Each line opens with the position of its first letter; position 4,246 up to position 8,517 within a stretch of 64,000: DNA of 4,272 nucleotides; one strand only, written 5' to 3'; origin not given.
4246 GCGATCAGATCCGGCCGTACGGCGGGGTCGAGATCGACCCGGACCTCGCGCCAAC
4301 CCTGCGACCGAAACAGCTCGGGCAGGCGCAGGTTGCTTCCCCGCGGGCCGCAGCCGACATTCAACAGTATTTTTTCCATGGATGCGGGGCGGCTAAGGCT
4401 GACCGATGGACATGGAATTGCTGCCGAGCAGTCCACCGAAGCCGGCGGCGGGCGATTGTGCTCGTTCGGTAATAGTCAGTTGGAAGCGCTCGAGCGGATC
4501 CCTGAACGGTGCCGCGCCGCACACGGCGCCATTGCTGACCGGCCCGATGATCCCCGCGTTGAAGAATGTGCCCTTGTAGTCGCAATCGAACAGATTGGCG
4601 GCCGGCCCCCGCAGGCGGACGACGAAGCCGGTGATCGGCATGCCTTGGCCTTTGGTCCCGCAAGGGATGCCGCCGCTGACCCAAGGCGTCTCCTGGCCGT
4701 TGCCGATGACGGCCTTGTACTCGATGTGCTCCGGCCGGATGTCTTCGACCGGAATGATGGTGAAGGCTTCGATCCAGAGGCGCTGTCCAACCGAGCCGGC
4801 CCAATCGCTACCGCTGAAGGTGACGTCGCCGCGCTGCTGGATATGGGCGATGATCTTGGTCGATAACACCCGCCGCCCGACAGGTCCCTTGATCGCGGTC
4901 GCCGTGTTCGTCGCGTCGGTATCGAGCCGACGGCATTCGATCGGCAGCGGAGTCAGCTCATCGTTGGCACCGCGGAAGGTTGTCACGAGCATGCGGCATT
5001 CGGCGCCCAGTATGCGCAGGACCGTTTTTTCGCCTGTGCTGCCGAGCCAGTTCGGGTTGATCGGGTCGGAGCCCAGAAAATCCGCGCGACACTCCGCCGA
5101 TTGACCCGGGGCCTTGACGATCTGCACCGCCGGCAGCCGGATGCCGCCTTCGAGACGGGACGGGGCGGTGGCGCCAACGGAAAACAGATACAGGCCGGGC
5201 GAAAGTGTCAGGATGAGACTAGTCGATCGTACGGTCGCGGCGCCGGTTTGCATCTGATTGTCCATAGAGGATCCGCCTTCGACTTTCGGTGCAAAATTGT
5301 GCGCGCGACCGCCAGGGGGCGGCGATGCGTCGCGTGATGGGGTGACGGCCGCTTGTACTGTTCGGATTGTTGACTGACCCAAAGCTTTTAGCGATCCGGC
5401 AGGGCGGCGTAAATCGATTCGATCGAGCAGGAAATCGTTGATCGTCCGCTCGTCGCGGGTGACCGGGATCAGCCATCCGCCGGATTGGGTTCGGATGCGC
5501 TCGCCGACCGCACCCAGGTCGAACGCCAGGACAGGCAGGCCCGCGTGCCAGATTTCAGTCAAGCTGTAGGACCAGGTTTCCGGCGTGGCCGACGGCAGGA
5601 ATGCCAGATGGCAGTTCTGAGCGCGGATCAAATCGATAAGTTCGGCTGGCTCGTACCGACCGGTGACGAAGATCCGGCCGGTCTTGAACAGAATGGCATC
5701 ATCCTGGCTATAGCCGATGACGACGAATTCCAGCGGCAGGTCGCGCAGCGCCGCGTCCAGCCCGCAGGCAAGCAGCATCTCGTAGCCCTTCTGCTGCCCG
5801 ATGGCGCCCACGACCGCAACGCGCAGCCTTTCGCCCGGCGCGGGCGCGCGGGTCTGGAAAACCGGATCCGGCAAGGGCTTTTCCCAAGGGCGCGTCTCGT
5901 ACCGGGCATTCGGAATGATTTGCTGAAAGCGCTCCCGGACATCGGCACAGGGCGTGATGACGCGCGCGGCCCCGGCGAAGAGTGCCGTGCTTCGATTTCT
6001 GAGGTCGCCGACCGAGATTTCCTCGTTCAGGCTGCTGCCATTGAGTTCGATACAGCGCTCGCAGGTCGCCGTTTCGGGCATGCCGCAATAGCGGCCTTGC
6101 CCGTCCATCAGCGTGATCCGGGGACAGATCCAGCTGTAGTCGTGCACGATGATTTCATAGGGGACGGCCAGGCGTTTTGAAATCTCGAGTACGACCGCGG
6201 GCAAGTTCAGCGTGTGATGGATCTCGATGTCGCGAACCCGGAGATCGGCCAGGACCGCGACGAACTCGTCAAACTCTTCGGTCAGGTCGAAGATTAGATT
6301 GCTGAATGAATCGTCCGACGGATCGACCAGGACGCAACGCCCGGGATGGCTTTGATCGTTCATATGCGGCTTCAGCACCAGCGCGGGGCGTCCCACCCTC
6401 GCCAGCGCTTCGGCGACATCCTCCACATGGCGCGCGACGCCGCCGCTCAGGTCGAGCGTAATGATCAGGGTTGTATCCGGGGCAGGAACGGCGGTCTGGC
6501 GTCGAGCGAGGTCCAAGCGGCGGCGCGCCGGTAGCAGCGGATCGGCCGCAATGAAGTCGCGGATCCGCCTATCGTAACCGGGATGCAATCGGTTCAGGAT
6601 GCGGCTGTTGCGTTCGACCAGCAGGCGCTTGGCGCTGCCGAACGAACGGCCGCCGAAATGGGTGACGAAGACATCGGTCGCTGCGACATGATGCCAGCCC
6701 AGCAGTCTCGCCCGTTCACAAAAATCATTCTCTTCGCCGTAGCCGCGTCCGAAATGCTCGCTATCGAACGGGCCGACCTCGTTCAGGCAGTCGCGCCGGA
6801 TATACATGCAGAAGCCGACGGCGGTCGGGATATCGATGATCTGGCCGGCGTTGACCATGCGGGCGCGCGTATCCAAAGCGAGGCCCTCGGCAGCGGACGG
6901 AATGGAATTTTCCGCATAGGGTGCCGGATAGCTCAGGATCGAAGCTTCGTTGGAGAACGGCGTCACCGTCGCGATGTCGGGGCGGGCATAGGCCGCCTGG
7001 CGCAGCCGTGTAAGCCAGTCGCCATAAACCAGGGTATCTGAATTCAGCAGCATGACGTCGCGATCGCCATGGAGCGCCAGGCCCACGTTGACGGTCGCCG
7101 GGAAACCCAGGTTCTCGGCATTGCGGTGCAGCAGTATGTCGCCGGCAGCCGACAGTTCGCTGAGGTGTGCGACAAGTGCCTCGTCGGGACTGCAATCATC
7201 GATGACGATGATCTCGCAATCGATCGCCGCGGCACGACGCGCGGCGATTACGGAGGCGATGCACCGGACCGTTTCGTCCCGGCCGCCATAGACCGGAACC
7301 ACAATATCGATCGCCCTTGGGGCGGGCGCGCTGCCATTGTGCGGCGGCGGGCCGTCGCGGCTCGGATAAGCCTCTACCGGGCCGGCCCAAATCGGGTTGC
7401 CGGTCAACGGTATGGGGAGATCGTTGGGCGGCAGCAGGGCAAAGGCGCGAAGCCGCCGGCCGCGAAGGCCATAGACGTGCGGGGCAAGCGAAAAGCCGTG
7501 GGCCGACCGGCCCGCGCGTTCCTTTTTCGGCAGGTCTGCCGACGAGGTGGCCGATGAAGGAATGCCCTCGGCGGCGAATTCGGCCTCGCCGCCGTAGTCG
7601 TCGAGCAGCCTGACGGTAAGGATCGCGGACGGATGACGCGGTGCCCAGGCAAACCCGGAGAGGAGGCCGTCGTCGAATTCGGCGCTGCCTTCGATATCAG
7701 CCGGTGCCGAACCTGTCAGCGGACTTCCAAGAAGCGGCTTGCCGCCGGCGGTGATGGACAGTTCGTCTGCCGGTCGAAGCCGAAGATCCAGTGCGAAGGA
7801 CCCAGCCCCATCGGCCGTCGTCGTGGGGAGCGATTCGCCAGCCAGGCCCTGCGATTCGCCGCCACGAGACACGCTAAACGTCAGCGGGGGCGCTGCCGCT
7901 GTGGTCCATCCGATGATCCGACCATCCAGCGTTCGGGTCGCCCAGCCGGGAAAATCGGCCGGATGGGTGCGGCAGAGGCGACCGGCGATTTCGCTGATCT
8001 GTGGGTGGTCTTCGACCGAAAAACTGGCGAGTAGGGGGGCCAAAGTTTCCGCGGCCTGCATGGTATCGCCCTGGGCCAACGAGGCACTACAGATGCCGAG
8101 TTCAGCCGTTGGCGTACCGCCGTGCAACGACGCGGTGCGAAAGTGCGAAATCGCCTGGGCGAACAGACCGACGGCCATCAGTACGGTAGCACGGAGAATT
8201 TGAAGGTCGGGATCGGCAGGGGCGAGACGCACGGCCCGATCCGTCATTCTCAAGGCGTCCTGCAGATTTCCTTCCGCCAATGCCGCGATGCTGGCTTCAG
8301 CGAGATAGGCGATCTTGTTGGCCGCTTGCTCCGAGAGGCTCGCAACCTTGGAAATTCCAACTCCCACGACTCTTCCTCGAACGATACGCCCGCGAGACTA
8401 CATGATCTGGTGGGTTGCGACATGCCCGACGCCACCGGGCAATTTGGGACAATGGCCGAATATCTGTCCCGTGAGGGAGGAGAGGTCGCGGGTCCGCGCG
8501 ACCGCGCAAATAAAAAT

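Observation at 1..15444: Glycosylation island built around a single secreted-type repeat protein, not a self-contained polysaccharide locus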

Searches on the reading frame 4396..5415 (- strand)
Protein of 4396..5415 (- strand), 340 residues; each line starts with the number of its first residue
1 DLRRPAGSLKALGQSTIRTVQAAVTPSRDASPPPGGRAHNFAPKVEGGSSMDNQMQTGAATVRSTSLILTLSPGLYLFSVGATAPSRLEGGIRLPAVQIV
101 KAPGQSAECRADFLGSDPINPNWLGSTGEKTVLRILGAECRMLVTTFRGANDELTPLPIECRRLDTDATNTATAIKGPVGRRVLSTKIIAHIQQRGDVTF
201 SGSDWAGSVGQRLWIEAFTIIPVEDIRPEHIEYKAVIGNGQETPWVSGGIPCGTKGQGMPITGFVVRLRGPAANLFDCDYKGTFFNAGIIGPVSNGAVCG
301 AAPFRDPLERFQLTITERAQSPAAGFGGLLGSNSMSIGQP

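Call 51: predict_structure(alignment_id=A2)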
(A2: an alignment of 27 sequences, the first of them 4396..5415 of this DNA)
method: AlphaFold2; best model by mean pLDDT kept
length: 340 residues; sequences in the alignment: 27
mean_pLDDT: 75.2   pTM: 0.50
mean pLDDT of the five models: 75.2, 75.0, 74.0, 73.4, 71.4
residues with pLDDT >= 90: 145; 70-90: 73; 50-70: 44; < 50: 78
segments of 3 or more residues with pLDDT < 50: 1-25, 27-31, 35-59, 168-178, 325-332
pLDDT, mean of each block of 10 residues (from residue 1): 37 36 42 46 41 42 83 92 58 77 91 79 81 93 86 69 69 43 92 96 84 94 91 96 97 96 97 94 90 93 86 91 48 48
secondary structure, 60 per line:
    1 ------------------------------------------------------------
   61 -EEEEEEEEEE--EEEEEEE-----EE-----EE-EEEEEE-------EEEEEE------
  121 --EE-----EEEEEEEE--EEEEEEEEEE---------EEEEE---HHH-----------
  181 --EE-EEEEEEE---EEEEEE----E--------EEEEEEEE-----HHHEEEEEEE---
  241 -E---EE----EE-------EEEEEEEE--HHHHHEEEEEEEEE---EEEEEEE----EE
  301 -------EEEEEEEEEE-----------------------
elements in order: E62-71 E74-80 E96-101 E109-114 E130-137 E140-149 E159-163 E186-192 E196-201 E215-222 E231-237 E261-268 H271-275 E276-284 E288-294 E308-317

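Call 55: fold_search(model_id=the predicted structure, library=pdb)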
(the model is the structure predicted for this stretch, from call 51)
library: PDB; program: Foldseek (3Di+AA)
matches with E <= 10: 250; with E <= 0.001: 0
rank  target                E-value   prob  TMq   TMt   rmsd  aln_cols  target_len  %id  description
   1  7w6b                  2.1e-02  0.15  0.14  0.07  37.3       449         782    8  Crystal Structure of PitA from pilus islet-2 of Streptococcus oralis (released 2022-06-01)
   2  6f1c_A                1.3e-01  0.06  0.10  0.12  25.4       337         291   12  C1rC1s complex (released 2018-01-17)
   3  1nt0_A                1.5e-01  0.08  0.12  0.15  23.2       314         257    8  Crystal structure of the CUB1-EGF-CUB2 region of MASP2 (released 2003-05-20)
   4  6wpx_B                1.6e-01  0.08  0.10  0.09  17.8       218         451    8  Crystal structure of Bacillus licheniformis lipase BlEst2 in propetide form (released 2021-06-09)
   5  6f1h_C                1.6e-01  0.05  0.11  0.12  25.1       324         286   12  C1rC1s complex (released 2018-01-17)
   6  6f1c_C                1.8e-01  0.05  0.10  0.12  25.0       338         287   11  C1rC1s complex (released 2018-01-17)
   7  6moh_C                1.9e-01  0.13  0.13  0.20  19.0       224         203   12  Dimeric DARPin C_R3 complex with EpoR (released 2019-06-05)
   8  6wpx_A                2.2e-01  0.08  0.11  0.09  17.8       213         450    9  Crystal structure of Bacillus licheniformis lipase BlEst2 in propetide form (released 2021-06-09)
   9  5ckm                  2.3e-01  0.08  0.13  0.15  23.6       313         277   10  The CUB1-EGF-CUB2 domains of rat MBL-associated serine protease-2 (MASP-2) bound to Ca2+ (released 2017-01-18)
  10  5ckn_A                2.7e-01  0.13  0.17  0.20  24.2       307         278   12  The CUB1-EGF-CUB2 domains of rat MBL-associated serine protease-2 (MASP-2) bound to Ca2+ (released 2017-01-18)
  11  4lr4_C                2.9e-01  0.13  0.17  0.16  20.6       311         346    9  Crystal structure of a putative secreted protein (EUBREC_3654) from Eubacterium rectale at 2.43 A resolution (released 2013-09-18)
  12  6bbw_A                2.9e-01  0.07  0.13  0.15  20.8       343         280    9  Structure of the major pilin protein (T3.2) from Streptococcus pyogenes serotype GAS13637 (released 2018-10-24)
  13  3gld_A                3.2e-01  0.08  0.16  0.18  22.9       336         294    9  Crystal Structure of the Major Pilin from Streptococcus pyogenes E117A mutant (released 2009-06-02)
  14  2vqa_A                3.3e-01  0.04  0.11  0.10  19.3       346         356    9  Protein-folding location can regulate Mn versus Cu- or Zn-binding. Crystal Structure of MncA. (released 2008-10-28)
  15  5cis                  3.5e-01  0.05  0.11  0.13  23.6       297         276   10  The CUB1-EGF-CUB2 domains of rat MBL-associated serine protease-2 (MASP-2) bound to Ca2+ (released 2017-01-18)
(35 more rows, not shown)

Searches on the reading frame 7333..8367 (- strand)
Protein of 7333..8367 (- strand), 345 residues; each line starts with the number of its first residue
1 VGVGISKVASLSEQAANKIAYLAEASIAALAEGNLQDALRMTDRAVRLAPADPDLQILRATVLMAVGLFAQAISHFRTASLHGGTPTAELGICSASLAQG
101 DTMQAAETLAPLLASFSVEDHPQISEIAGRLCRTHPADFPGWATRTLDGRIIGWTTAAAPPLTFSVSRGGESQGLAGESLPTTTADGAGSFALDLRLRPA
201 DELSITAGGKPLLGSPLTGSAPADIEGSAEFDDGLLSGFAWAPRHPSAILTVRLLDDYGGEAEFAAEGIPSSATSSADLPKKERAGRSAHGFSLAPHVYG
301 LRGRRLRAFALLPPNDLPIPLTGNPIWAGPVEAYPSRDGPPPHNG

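Call 49: predict_structure(alignment_id=A3)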
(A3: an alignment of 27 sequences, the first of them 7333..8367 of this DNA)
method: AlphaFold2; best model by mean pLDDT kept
length: 345 residues; sequences in the alignment: 27
mean_pLDDT: 86.5   pTM: 0.80
mean pLDDT of the five models: 86.5, 84.7, 84.1, 83.7, 83.5
residues with pLDDT >= 90: 224; 70-90: 64; 50-70: 39; < 50: 18
segments of 3 or more residues with pLDDT < 50: 1-8, 272-276, 282-286
pLDDT, mean of each block of 10 residues (from residue 1): 42 85 97 98 97 96 98 98 91 98 98 93 96 96 93 93 88 66 75 89 94 94 89 93 88 96 81 50 58 92 94 84 88 63 60
secondary structure, 60 per line:
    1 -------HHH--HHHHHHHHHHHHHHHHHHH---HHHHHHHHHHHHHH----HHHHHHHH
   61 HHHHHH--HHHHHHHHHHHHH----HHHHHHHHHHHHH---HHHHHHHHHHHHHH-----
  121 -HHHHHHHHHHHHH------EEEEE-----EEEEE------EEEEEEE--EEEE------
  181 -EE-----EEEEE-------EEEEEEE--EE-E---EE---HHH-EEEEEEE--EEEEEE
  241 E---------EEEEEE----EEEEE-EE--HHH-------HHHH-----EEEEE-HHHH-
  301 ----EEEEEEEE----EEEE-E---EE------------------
elements in order: H13-31 H35-48 H53-66 H69-81 H86-98 H102-115 H122-134 E141-145 E151-155 E162-168 E171-174 E189-193 E201-207 E226-232 E235-241 E251-256 E261-265 H281-284 E290-294 H296-299 E305-312 E317-320

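Call 52: fold_search(model_id=the predicted structure, library=pdb)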
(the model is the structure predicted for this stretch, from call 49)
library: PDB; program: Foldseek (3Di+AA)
matches with E <= 10: 1917; with E <= 0.001: 148
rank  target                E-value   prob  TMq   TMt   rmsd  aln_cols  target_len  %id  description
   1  7y6e_A                7.1e-06  1.00  0.18  0.28  14.4       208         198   10  Crystal structure of sDscam FNIII23 domains, isoform Beta2v6 (released 2023-05-24)
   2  2xcc_A                3.5e-05  1.00  0.30  0.72   3.4       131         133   19  Crystal structure of PcrH from Pseudomonas aeruginosa (released 2010-05-05)
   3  2vgx_B                3.5e-05  1.00  0.31  0.68   4.4       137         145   16  Structure of the Yersinia enterocolitica Type III Secretion Translocator Chaperone SycD (released 2007-12-04)
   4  2vgx_A                5.0e-05  1.00  0.31  0.72   4.3       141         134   16  Structure of the Yersinia enterocolitica Type III Secretion Translocator Chaperone SycD (released 2007-12-04)
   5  4am9_A                5.9e-05  1.00  0.31  0.75   3.0       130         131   17  CRYSTAL STRUCTURE OF THE YERSINIA ENTEROCOLITICA TYPE III SECRETION CHAPERONE SYCD IN COMPLEX WITH A PEPTIDE OF THE TR (released 2012-05-30)
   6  6hpg_A                7.1e-05  1.00  0.31  0.85   2.2       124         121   18  Arabidopsis OM64 TPR domain (released 2018-10-03)
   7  6vfh_A                8.4e-05  1.00  0.29  0.78   2.4       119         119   18  De novo designed tetrahedral nanoparticle T33_dn10 (released 2020-08-12)
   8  2vgy                  8.9e-05  1.00  0.31  0.75   3.1       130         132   16  Crystal structure of the Yersinia enterocolitica Type III Secretion Translocator Chaperone SycD (alternative dimer) (released 2007-12-04)
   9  6vfj_B                9.5e-05  1.00  0.30  0.80   2.4       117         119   14  De novo designed icosahedral nanoparticle I53_dn5 (released 2020-08-12)
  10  7o04_B                9.5e-05  1.00  0.32  0.79   4.2       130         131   14  Crystal structure of a shortened IpgC variant in complex with [(2-chloro-5-nitrophenyl)methyl](methyl)amine (released 2022-04-13)
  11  3wxx_A                9.5e-05  1.00  0.31  0.66   4.1       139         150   16  Crystal Structure of a T3SS complex from Aeromonas hydrophila (released 2015-10-14)
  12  4cgv_B                1.0e-04  1.00  0.31  0.81   2.4       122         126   20  First TPR of Spaghetti (RPAP3) bound to HSP90 peptide SRMEEVD (released 2014-05-14)
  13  3vtx_A                1.0e-04  1.00  0.30  0.55   2.4       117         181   14  Crystal structure of MamA protein (released 2012-10-31)
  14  6v8e_B                1.1e-04  1.00  0.30  0.84   2.2       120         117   17  Computationally designed C3-symmetric homotrimer from TPR repeat protein (released 2020-08-12)
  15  4cgv_C                1.1e-04  1.00  0.31  0.81   2.4       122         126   20  First TPR of Spaghetti (RPAP3) bound to HSP90 peptide SRMEEVD (released 2014-05-14)
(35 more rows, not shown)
